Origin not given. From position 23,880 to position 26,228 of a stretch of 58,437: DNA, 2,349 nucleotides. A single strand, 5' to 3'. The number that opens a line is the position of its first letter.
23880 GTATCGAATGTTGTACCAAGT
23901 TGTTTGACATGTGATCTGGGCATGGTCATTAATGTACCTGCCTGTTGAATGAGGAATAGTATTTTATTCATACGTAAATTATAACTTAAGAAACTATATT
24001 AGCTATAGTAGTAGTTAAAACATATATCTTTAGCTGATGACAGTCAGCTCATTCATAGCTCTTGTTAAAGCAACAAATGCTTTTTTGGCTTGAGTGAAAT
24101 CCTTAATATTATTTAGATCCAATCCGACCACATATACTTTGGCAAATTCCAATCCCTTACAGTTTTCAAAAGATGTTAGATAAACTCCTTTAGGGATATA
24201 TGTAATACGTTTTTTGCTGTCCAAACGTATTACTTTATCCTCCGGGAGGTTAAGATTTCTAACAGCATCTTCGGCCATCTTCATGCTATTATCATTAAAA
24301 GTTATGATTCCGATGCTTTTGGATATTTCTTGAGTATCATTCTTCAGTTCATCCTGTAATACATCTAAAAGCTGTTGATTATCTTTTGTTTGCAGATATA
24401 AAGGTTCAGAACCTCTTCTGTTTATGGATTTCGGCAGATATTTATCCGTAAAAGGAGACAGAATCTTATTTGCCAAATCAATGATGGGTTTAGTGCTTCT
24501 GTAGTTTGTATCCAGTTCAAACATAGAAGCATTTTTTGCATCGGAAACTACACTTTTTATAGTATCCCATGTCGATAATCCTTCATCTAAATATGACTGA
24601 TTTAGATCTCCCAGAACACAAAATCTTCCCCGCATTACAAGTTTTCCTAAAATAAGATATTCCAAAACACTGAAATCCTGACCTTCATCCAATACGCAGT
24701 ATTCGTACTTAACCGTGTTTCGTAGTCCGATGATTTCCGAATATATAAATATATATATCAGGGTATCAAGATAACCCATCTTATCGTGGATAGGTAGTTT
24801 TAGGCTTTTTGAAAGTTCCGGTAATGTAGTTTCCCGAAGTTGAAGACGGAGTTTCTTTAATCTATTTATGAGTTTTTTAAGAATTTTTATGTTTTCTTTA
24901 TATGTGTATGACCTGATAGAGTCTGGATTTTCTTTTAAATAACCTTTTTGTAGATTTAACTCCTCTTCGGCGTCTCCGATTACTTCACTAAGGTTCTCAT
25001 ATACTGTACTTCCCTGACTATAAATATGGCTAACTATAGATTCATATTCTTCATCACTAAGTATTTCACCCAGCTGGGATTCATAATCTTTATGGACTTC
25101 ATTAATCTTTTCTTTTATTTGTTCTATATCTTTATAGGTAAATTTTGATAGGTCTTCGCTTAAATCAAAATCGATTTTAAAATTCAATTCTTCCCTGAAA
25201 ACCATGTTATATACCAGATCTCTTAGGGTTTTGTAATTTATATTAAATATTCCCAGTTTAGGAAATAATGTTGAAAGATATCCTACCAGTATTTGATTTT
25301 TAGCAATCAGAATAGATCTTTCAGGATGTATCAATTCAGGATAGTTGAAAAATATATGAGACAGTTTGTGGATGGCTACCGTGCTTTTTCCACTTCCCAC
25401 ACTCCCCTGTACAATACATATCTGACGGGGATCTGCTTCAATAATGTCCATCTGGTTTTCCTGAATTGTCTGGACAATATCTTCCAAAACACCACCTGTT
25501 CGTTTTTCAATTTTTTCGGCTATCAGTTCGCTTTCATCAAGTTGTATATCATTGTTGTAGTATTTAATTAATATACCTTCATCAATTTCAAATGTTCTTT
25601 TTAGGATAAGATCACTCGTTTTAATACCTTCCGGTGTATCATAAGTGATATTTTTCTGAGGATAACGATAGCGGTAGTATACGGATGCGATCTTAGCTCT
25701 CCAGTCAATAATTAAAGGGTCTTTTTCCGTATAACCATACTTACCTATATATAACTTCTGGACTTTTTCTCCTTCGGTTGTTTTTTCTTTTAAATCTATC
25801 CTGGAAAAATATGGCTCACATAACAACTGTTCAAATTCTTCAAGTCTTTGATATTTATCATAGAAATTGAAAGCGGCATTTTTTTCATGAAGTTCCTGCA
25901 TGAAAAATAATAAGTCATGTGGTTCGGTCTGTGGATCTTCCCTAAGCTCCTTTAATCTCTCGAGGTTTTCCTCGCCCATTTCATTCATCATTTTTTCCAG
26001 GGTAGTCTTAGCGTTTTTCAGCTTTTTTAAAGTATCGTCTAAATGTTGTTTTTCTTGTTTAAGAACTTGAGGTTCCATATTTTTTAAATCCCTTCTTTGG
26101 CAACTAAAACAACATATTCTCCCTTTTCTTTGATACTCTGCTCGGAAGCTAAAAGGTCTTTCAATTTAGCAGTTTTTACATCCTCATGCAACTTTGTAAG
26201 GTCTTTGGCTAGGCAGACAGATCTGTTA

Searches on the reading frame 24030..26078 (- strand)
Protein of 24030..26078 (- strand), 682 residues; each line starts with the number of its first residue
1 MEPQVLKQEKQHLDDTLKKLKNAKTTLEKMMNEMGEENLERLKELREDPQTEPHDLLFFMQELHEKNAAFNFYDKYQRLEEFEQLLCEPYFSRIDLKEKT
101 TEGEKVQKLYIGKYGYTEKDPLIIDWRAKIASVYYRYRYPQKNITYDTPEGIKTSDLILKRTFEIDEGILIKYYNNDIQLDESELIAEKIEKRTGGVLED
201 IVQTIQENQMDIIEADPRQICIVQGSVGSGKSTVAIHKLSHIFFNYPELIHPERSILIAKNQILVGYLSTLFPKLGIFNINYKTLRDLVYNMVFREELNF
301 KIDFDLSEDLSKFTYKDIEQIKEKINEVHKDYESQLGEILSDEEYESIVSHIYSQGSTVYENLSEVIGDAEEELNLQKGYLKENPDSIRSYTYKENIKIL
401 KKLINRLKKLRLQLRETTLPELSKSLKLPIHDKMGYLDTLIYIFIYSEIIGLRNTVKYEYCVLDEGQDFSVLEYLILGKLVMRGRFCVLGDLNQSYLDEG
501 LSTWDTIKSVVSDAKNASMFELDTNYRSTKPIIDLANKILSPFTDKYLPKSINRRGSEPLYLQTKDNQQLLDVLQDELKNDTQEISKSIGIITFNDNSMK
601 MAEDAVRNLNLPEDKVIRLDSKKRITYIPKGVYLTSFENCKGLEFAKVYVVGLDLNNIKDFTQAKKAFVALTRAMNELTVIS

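Call 90: list_cluster_members(proteins=[window:24030-26078:-, window:32235-34664:+, window:20975-22462:-, window:56789-58210:-, window:29483-30790:-, window:38835-40103:-, window:17059-18240:-, window:10748-12451:-])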
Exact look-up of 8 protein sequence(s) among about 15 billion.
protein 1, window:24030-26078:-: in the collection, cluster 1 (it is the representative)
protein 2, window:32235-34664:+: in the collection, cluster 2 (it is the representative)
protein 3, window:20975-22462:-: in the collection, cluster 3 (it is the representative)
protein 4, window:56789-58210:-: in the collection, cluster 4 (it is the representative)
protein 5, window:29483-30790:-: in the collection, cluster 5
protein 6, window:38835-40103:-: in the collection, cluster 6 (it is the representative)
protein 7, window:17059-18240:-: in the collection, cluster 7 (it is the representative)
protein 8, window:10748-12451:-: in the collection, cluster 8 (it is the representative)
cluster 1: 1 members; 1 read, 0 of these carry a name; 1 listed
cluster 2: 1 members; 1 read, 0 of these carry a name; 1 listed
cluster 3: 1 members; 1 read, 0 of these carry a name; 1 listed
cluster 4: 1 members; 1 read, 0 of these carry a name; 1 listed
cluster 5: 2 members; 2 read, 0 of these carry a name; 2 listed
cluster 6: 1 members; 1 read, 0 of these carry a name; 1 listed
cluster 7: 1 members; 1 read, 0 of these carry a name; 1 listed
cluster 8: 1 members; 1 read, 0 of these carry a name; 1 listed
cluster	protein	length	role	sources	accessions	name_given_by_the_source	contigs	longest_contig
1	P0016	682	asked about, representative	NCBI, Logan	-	-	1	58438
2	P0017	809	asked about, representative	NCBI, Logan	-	-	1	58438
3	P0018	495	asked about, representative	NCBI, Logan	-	-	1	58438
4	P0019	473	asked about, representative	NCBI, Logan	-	-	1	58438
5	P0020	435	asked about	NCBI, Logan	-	-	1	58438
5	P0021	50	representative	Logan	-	-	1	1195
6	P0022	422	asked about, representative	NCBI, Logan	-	-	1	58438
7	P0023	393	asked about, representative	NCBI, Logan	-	-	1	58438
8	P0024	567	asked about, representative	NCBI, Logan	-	-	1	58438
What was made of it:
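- Tried and rejected: Host taxonomy of the window: not recoverable (call 90).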
